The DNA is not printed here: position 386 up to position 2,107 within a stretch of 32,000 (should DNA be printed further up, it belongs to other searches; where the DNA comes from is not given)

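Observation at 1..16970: Radical-SAM-dense sugar-activation and tailoring operon: the best candidate for an undescribed system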

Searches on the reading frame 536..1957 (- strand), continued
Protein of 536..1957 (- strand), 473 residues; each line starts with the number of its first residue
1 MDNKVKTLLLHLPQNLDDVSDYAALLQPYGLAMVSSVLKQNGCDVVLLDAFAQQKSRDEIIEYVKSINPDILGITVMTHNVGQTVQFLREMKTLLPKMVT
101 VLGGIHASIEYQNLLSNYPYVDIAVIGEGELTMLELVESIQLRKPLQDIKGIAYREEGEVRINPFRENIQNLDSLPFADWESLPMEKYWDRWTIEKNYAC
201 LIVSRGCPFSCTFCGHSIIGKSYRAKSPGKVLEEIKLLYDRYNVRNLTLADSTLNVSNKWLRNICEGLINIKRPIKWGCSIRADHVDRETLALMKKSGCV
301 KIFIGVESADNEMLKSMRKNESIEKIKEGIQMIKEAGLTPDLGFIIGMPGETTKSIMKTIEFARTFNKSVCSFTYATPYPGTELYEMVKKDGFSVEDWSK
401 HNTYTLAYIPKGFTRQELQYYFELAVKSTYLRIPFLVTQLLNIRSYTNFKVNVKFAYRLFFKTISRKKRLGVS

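Call 38: find_encoding_contigs(protein=P0200, flank=10000, max_places=1)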
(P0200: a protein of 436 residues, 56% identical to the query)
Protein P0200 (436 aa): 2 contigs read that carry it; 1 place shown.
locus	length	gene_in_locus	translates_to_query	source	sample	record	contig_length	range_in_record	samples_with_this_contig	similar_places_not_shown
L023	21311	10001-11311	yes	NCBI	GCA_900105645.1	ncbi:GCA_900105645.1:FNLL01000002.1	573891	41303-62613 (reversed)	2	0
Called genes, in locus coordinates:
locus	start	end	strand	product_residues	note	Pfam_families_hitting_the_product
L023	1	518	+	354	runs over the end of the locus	PF04055:Radical_SAM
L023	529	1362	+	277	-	PF13292:DXP_synthase_N (faint), PF00456:Transketolase_N, PF00676:E1_dh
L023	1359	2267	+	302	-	PF02779:Transket_pyr, PF02780:Transketolase_C, PF22613:Transketolase_C_1 (weak)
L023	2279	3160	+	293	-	PF01370:Epimerase, PF04321:RmlD_sub_bind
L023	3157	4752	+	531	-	-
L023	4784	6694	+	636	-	PF00483:NTP_transferase, PF12804:NTP_transf_3, PF13242:Hydrolase_like, PF13419:HAD_2 (weak)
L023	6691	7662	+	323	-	PF00288:GHMP_kinases_N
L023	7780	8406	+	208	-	PF02698:DUF218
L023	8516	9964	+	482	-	PF02310:B12-binding, PF04055:Radical_SAM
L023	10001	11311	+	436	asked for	PF04055:Radical_SAM, PF13353:Fer4_12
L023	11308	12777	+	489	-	PF02310:B12-binding, PF04055:Radical_SAM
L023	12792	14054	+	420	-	PF01041:DegT_DnrJ_EryC1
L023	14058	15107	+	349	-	PF13353:Fer4_12 (weak), PF04055:Radical_SAM, PF13186:SPASM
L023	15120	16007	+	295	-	PF00106:adh_short, PF13561:adh_short_C2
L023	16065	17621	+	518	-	PF02310:B12-binding, PF04055:Radical_SAM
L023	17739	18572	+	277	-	PF05050:Methyltransf_21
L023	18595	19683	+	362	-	PF13353:Fer4_12 (weak), PF04055:Radical_SAM, PF13186:SPASM (weak)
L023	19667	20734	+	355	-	PF04055:Radical_SAM, PF13186:SPASM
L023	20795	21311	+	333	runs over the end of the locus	PF04055:Radical_SAM, PF13186:SPASM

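Call 45: find_related_loci(query=P0121, collection=metagenome_contigs, flank=10000)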
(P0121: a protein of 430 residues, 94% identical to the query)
Query P0121 (430 aa) in metagenome_contigs; peptide patterns used: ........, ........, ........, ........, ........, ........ (x = any residue, [..] = any of these).
396 stretches matched a pattern; 22 encode a relative of the query (tblastn E <= 1e-3); 22 distinct loci.
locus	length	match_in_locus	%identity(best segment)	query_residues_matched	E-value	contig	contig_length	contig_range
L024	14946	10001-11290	92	1-430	0e+0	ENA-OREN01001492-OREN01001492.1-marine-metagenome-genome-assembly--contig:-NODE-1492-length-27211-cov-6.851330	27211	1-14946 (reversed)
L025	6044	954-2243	91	1-430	0e+0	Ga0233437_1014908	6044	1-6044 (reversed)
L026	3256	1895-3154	68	5-425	0e+0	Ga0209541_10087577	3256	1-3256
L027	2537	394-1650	66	8-426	0e+0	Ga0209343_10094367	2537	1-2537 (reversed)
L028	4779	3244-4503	65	7-426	0e+0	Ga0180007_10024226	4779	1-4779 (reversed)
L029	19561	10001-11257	65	9-427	0e+0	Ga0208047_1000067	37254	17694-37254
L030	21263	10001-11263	60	5-425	0e+0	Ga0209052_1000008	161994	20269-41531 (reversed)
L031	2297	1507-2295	94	1-263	0e+0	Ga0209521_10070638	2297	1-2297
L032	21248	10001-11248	56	13-425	6e-159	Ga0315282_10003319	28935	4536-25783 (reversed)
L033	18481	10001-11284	52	3-426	8e-155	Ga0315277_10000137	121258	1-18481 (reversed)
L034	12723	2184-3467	52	3-425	1e-152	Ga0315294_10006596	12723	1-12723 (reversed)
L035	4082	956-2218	56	9-425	1e-156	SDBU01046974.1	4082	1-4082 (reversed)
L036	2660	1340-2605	55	8-425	2e-161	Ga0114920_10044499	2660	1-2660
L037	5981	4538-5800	53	11-426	7e-148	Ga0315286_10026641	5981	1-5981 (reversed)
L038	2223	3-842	73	147-426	2e-153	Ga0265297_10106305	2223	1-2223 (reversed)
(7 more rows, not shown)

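Call 48: search_protein_families(library=pfam, proteins=[L029:170-1801:+, L029:3833-4792:-, L029:4842-5813:-, L029:5562-6821:+, L029:6818-8062:+, L029:8077-9180:+, L029:9192-9890:-, L029:11292-14165:-, L029:14158-15741:+, L029:17396-18958:+], max_evalue=0.00001)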
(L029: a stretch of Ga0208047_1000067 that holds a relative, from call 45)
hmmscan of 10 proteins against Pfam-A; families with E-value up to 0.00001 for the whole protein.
L029:170-1801:+ (543 aa): 3 families
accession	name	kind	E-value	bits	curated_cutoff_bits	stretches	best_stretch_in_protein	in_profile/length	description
PF02518.31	HATPase_c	-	5.3e-24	85.2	26.4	1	437-539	2-108/111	Histidine kinase-, DNA gyrase B-, and HSP90-like ATPase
PF00512.31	HisKA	-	5.6e-10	39.6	26.9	1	327-393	3-63/66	His Kinase A (phospho-acceptor) domain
PF00672.30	HAMP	-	7.2e-09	36.3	25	1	262-312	3-53/53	HAMP domain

L029:3833-4792:- (319 aa): 2 families
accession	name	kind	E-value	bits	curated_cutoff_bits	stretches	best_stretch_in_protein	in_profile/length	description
PF04392.18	ABC_sub_bind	-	1.9e-51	175.5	25.9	1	26-317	2-292/293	ABC transporter substrate binding protein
PF13458.12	Peripla_BP_6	-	5.8e-06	26.7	31.7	0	47-161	32-141/343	Periplasmic binding protein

L029:4842-5813:- (323 aa): 1 family
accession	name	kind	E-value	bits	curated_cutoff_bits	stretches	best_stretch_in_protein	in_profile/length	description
PF00291.31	PALP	-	5.5e-66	223.3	35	1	21-309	3-295/295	Pyridoxal-phosphate dependent enzyme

L029:5562-6821:+ (419 aa): 1 family
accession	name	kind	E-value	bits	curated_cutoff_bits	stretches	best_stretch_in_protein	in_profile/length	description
PF01904.24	DUF72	-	1.4e-54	185.8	25.3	1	128-368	1-217/217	Protein of unknown function DUF72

L029:6818-8062:+ (414 aa): 2 families
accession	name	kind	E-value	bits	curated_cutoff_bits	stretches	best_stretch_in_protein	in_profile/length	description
PF02784.22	Orn_Arg_deC_N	-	4.2e-34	118.5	23.4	1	52-301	10-247/247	Pyridoxal-dependent decarboxylase, pyridoxal binding domain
PF00278.28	Orn_DAP_Arg_deC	-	1e-15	58.2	23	1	223-393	5-95/95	Pyridoxal-dependent decarboxylase, C-terminal sheet domain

L029:8077-9180:+ (367 aa): 1 family
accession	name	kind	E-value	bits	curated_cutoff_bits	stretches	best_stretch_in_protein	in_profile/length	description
PF01208.23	URO-D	-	2.6e-16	60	23.9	1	143-358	129-343/346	Uroporphyrinogen decarboxylase (URO-D)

L029:9192-9890:- (232 aa): 1 family
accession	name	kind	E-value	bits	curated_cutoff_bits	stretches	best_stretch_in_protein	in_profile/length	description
PF00881.29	Nitroreductase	-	9.6e-16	58.9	23.5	2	46-96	1-51/167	Nitroreductase family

L029:11292-14165:- (957 aa): 4 families
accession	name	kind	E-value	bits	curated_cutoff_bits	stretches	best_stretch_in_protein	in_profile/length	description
PF07733.18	DNA_pol3_alpha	-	1e-53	183.1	23.9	1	268-505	14-259/260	Bacterial DNA polymerase III alpha NTPase domain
PF17657.6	DNA_pol3_finger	-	1.9e-38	131.8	22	1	516-664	16-166/166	Bacterial DNA polymerase III alpha subunit finger domain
PF14579.12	HHH_6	-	3.4e-22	78.9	25.6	1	736-820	1-88/90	Helix-hairpin-helix motif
PF02811.25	PHP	-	5.3e-10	40.3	26.4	1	5-93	2-95/164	PHP domain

L029:14158-15741:+ (527 aa): 0 families

L029:17396-18958:+ (520 aa): 2 families
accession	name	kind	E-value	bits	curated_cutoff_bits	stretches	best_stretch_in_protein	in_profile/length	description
PF13589.12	HATPase_c_3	-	1.3e-17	64.6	25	1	47-136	6-96/137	Histidine kinase-, DNA gyrase B-, and HSP90-like ATPase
PF02518.31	HATPase_c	-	9.2e-06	26.5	26.4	0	46-117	8-74/111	Histidine kinase-, DNA gyrase B-, and HSP90-like ATPase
